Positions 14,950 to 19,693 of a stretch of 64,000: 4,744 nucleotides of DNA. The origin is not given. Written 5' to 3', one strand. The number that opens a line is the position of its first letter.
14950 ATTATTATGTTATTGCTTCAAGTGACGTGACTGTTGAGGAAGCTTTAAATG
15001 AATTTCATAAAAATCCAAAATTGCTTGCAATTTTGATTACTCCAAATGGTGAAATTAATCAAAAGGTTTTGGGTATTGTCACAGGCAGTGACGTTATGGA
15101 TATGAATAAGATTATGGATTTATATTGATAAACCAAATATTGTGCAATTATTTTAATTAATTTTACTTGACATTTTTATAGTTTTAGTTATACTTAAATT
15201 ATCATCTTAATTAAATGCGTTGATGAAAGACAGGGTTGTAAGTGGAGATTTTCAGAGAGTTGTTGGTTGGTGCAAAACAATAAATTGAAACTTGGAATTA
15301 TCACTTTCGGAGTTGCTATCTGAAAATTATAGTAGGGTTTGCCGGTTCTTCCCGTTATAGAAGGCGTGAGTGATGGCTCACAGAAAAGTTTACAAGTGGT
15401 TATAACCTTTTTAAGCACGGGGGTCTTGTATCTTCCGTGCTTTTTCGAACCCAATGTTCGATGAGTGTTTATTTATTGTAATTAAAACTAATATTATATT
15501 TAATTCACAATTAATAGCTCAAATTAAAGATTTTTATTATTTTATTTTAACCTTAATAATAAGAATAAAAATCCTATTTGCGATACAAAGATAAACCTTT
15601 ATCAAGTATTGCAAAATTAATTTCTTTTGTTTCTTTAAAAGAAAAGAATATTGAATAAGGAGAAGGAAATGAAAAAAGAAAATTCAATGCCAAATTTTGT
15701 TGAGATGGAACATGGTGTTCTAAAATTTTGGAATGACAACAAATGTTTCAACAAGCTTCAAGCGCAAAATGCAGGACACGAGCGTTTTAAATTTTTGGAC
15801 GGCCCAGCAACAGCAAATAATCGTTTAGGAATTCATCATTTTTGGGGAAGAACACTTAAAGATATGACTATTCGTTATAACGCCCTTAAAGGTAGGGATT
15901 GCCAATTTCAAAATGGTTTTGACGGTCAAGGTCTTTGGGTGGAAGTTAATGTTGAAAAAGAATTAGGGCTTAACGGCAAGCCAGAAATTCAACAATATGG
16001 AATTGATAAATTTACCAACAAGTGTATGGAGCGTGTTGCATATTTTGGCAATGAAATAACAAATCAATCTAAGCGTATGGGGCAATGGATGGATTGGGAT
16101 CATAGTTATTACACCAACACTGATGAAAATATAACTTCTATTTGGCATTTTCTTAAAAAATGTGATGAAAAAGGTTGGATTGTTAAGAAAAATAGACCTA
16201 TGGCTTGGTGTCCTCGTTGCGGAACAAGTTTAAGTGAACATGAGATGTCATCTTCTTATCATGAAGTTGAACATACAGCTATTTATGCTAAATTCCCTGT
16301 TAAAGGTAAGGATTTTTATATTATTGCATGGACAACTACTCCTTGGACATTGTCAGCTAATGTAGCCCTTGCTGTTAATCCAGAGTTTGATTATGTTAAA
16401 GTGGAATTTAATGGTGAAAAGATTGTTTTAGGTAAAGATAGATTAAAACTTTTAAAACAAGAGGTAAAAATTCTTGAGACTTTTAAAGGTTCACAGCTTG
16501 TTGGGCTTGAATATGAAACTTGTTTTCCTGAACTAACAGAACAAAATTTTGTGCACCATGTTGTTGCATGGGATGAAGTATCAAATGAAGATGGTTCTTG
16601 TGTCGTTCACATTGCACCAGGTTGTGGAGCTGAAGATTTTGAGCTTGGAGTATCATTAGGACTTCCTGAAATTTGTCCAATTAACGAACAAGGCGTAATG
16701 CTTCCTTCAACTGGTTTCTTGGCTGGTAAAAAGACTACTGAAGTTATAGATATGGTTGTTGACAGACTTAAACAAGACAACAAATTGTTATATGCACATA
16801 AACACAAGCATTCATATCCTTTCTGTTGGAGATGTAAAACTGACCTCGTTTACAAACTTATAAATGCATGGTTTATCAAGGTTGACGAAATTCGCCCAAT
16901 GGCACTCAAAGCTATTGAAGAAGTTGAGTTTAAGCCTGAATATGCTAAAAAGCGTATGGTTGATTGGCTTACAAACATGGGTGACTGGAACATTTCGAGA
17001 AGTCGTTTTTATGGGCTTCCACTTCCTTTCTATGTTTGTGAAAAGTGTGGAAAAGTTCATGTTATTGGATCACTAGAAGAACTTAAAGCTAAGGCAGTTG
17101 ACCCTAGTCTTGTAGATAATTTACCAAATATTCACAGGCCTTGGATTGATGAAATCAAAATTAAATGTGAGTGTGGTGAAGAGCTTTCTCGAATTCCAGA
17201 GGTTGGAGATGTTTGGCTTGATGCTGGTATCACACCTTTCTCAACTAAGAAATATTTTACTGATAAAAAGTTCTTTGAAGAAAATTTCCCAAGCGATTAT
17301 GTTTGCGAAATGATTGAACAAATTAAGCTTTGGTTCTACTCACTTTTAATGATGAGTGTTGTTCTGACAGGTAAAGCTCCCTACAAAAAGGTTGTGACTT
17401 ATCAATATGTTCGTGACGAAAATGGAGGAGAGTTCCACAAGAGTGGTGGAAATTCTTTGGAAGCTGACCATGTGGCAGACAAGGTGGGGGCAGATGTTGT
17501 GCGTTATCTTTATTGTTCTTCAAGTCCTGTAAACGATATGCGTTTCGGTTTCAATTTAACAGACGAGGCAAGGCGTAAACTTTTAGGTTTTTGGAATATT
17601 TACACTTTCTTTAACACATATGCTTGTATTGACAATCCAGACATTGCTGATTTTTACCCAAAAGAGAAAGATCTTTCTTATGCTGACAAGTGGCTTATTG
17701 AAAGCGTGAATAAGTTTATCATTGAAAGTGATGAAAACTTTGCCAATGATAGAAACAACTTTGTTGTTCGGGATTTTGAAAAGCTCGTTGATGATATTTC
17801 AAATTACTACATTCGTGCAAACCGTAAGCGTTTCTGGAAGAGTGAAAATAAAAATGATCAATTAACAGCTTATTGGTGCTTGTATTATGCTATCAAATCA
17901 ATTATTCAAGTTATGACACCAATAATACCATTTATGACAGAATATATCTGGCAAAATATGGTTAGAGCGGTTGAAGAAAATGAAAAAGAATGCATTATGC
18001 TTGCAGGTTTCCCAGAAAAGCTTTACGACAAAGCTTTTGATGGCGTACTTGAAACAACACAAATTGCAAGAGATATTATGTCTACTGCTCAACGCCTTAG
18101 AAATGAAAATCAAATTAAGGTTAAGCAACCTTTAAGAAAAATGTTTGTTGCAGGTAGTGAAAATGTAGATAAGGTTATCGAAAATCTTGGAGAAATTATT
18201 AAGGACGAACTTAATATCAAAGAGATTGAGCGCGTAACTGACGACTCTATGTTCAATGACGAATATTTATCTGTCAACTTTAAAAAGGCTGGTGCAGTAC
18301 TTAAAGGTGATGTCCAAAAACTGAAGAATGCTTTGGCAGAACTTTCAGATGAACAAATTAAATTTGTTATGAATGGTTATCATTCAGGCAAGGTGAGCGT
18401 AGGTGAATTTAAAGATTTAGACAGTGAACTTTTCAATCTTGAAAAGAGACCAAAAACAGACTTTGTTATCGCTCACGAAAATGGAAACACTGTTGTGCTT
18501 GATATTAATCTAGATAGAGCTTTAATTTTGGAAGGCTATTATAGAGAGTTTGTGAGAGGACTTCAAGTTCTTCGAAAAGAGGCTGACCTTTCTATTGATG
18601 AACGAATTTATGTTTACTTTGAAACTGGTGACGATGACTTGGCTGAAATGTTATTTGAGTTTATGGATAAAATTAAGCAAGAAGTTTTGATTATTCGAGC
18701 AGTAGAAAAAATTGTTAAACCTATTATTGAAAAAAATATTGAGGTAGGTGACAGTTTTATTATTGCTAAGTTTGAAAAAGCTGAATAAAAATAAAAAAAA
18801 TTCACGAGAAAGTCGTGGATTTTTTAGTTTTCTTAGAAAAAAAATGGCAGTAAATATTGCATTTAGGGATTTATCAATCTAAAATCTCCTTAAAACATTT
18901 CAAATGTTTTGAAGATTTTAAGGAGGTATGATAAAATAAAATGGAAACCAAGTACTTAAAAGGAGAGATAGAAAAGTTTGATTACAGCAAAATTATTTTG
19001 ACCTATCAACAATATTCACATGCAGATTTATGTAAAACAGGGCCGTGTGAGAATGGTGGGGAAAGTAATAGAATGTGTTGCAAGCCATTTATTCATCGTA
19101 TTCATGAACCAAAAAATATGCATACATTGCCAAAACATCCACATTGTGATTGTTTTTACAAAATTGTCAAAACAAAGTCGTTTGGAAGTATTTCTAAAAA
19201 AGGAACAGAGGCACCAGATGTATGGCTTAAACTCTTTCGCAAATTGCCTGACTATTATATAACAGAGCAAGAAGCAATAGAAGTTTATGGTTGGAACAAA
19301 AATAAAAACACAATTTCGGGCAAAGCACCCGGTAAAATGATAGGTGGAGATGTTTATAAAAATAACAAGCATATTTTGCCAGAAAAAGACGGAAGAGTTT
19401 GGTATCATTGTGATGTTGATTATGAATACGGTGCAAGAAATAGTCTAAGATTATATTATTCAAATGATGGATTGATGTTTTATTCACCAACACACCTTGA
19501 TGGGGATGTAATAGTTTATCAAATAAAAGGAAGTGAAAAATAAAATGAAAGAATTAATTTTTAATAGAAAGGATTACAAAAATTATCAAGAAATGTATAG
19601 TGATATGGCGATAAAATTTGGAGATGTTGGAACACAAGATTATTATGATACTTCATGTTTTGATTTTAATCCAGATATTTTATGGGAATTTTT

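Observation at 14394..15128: HEPN-like Rx4H domain fused to a CBS pair, adjacent to the MazF-fusion gene: possible ligand-gated RNase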

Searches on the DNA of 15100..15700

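Call 37: search_rna_families(source=window, start=15100, end=15700, threshold=evalue, max_evalue=1, show_alignments=1)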
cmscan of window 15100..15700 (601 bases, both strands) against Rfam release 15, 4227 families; matches with E-value up to 1: 1.
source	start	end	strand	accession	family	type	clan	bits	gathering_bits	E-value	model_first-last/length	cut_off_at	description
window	15211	15441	+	RF00230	T-box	Cis-reg; leader;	-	69.7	93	4.6e-15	1-219/219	no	T-box leader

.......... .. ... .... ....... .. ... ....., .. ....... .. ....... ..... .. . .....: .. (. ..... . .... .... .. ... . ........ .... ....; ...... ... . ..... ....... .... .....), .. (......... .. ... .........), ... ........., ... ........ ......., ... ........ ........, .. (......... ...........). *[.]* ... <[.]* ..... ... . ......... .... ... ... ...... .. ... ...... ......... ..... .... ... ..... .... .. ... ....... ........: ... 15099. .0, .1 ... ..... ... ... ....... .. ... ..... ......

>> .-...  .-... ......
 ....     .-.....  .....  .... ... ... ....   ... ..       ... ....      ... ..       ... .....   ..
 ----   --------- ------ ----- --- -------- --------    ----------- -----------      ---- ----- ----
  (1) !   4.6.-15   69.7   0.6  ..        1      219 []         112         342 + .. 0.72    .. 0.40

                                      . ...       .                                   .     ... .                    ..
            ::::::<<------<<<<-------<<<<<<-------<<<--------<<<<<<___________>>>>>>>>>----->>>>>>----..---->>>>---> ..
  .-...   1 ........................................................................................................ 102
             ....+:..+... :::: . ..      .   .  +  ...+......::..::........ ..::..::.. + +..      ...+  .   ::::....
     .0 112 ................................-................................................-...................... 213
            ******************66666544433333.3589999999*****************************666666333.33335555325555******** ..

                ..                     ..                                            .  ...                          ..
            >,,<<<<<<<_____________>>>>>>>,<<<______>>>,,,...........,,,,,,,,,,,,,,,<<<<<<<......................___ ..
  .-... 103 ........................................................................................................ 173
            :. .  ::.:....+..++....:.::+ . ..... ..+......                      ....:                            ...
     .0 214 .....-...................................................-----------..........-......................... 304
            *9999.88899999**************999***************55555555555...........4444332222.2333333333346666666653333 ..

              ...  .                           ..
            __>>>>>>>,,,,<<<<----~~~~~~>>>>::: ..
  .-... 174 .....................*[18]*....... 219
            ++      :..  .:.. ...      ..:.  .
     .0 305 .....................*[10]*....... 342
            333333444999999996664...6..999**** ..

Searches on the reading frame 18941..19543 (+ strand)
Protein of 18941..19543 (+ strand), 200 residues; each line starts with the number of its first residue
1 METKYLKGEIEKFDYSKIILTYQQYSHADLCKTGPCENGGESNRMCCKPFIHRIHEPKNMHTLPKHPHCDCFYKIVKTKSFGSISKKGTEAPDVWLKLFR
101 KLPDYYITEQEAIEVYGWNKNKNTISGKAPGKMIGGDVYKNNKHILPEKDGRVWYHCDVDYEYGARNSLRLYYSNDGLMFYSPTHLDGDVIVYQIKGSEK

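Call 3: search_protein_families(library=pfam, proteins=[window:18941-19543:+], max_evalue=1)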
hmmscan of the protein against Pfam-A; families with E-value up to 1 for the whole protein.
window:18941-19543:+ (200 aa): 1 family
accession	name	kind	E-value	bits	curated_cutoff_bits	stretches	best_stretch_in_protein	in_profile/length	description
PF00545.25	Ribonuclease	-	0.00026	21.9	24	1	106-185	17-90/98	ribonuclease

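Call 96: search_protein_families(library=ncbifam, proteins=[window:18941-19543:+], max_evalue=0.001)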
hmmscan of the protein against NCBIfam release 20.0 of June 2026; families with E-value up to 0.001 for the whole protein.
window:18941-19543:+ (200 aa): 0 families
